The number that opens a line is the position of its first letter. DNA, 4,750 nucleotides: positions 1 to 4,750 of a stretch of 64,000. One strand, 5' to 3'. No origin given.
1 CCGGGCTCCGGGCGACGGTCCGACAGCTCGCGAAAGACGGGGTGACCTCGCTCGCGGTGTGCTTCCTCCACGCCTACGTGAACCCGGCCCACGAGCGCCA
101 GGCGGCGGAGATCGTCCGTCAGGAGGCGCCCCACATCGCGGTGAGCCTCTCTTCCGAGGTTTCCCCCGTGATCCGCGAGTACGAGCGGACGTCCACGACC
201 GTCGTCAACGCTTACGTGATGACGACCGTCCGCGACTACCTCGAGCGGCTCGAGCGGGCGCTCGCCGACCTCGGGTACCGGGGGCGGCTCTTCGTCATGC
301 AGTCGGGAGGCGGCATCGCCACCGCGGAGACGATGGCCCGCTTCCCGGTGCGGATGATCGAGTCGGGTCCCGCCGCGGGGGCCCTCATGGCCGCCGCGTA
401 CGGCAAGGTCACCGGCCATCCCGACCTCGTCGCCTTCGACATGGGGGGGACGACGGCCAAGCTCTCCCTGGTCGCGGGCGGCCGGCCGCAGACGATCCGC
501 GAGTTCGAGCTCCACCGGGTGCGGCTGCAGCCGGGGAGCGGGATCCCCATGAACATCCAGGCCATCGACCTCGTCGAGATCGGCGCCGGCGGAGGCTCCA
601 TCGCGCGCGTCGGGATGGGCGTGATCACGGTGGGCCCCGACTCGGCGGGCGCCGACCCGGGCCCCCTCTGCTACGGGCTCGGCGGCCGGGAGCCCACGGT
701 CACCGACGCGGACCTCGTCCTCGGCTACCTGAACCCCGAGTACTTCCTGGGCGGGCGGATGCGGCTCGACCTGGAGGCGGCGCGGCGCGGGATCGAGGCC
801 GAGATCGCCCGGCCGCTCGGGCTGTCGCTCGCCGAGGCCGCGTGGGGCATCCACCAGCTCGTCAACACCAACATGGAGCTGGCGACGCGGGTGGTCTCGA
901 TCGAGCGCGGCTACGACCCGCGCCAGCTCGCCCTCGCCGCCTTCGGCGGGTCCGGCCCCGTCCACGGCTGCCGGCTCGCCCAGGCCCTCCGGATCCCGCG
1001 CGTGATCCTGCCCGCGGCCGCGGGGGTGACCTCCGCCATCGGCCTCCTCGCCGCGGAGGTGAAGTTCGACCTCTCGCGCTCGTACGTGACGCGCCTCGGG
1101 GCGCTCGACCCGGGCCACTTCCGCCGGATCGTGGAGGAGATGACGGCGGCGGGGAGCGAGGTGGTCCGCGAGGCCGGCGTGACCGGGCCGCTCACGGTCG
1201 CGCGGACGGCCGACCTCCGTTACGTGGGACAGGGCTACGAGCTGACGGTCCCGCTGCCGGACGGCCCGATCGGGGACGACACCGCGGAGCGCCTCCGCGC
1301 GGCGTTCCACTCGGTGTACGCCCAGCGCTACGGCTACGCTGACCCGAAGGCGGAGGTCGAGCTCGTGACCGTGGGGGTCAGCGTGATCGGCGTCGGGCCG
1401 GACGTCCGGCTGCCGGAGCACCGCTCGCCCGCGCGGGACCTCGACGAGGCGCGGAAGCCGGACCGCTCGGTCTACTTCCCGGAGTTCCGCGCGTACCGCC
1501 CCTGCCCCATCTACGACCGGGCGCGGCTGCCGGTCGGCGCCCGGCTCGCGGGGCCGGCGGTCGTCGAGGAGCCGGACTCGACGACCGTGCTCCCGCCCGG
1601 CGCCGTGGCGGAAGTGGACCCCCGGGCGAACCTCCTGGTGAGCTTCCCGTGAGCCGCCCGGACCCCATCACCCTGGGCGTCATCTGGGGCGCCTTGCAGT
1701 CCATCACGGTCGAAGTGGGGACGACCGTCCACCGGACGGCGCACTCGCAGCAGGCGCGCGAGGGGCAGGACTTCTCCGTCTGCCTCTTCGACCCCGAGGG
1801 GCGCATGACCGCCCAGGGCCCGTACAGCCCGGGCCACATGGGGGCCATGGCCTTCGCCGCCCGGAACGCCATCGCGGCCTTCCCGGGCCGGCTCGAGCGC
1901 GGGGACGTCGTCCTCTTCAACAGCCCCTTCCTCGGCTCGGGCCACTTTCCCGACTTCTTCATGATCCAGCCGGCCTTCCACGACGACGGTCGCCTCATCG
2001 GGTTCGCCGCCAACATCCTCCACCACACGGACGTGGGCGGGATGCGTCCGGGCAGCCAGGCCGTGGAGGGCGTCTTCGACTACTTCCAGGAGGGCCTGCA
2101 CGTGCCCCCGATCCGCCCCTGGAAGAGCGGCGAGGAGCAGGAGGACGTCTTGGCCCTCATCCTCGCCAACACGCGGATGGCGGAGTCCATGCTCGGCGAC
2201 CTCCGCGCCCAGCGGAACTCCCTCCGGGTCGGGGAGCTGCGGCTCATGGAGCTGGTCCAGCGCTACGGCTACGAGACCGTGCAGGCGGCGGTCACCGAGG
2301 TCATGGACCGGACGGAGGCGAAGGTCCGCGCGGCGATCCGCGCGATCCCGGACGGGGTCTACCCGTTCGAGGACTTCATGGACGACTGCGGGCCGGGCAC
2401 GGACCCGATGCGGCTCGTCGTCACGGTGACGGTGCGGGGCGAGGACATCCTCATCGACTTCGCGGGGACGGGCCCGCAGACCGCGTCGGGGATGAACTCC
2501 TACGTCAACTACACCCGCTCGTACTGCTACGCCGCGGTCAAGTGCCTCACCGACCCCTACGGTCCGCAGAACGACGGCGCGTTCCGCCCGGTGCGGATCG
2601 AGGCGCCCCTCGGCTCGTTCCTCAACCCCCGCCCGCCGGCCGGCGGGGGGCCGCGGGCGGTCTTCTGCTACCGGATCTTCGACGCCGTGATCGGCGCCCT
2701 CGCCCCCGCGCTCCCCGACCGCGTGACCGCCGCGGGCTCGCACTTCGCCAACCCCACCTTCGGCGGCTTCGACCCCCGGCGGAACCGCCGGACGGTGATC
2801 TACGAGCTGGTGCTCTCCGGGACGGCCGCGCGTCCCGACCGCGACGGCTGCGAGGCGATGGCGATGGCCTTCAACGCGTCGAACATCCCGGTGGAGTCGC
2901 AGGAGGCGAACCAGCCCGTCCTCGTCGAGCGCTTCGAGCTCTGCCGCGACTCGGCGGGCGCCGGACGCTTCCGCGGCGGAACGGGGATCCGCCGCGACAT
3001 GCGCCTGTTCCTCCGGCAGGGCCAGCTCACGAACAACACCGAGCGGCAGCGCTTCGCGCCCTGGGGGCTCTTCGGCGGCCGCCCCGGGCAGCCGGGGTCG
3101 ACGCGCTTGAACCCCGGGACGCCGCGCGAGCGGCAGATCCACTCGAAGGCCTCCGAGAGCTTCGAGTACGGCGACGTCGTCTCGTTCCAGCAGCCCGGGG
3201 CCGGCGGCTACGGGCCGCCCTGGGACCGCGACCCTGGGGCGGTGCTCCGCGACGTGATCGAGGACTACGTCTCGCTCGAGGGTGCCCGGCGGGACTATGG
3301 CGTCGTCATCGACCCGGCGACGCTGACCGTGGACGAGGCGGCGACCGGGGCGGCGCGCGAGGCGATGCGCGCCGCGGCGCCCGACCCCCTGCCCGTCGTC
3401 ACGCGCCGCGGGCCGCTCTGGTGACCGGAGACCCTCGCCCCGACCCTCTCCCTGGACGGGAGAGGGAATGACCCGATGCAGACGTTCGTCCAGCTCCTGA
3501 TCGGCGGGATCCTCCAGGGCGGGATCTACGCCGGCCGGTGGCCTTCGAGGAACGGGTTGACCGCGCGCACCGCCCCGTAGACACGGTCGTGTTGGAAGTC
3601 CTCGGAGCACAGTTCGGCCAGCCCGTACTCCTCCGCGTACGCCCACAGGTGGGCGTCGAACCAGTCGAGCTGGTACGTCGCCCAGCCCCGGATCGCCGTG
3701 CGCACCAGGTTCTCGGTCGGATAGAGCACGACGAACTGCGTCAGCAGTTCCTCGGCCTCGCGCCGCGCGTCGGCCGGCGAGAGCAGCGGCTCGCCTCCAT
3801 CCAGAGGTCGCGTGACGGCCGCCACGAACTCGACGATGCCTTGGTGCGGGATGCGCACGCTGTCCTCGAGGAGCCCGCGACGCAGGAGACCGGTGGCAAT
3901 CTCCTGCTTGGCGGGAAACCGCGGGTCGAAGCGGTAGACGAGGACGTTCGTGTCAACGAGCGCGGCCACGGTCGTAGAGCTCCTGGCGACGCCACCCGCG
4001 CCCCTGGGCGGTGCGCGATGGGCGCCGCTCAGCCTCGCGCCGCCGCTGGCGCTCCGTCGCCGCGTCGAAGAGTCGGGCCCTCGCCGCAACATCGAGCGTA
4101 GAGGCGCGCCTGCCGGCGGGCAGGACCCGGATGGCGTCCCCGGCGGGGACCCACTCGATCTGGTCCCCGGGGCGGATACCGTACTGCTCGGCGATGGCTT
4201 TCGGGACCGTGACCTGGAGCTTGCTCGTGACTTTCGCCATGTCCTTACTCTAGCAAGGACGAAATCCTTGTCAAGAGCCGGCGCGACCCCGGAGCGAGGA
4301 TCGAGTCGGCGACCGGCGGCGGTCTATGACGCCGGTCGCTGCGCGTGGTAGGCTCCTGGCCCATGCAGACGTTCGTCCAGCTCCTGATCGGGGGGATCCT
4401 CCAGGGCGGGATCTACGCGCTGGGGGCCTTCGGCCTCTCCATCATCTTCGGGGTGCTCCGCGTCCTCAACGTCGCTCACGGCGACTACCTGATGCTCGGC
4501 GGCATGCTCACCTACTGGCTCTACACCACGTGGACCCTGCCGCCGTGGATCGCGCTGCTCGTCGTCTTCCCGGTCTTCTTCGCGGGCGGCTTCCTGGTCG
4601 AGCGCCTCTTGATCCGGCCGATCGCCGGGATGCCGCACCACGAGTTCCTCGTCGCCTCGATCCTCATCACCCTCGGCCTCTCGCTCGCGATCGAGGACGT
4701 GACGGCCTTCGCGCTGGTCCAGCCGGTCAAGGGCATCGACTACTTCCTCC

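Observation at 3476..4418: vapBC cassette inserted into the livH start, duplicating 56 bp and separating livH from its SD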

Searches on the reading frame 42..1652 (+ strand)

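Call 9: search_protein_families(library=pfam, proteins=[window:42-1652:+], max_evalue=0.01)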
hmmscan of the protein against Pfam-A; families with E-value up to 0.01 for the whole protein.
window:42-1652:+ (536 aa): 3 families
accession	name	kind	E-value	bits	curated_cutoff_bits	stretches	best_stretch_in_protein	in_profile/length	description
PF01968.24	Hydantoinase_A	-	2.1e-89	300.1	22.9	1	49-342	1-289/291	Hydantoinase/oxoprolinase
PF19278.4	Hydant_A_C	-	2.3e-10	40.6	21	1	384-526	39-183/193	Hydantoinase/oxoprolinase C-terminal domain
PF05378.19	Hydant_A_N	-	7.4e-05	23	25.2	1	2-28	149-175/176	Hydantoinase/oxoprolinase N-terminal region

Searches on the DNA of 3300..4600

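Call 61: search_rna_families(source=window, start=3300, end=4600, threshold=evalue, max_evalue=1)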
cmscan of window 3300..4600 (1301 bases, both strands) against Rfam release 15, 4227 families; matches with E-value up to 1: 1.
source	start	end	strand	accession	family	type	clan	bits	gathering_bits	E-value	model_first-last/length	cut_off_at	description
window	4105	4176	-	RF04232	mir-9318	Gene; miRNA;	-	19.7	90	0.39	1-76/76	no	mir-9318 microRNA precursor family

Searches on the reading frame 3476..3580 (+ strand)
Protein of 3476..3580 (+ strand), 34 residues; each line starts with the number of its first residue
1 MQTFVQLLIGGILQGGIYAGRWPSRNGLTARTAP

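Call 9: search_protein_families(library=pfam, proteins=[window:3476-3580:+], max_evalue=0.01)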
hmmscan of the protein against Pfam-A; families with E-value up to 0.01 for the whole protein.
window:3476-3580:+ (34 aa): 0 families
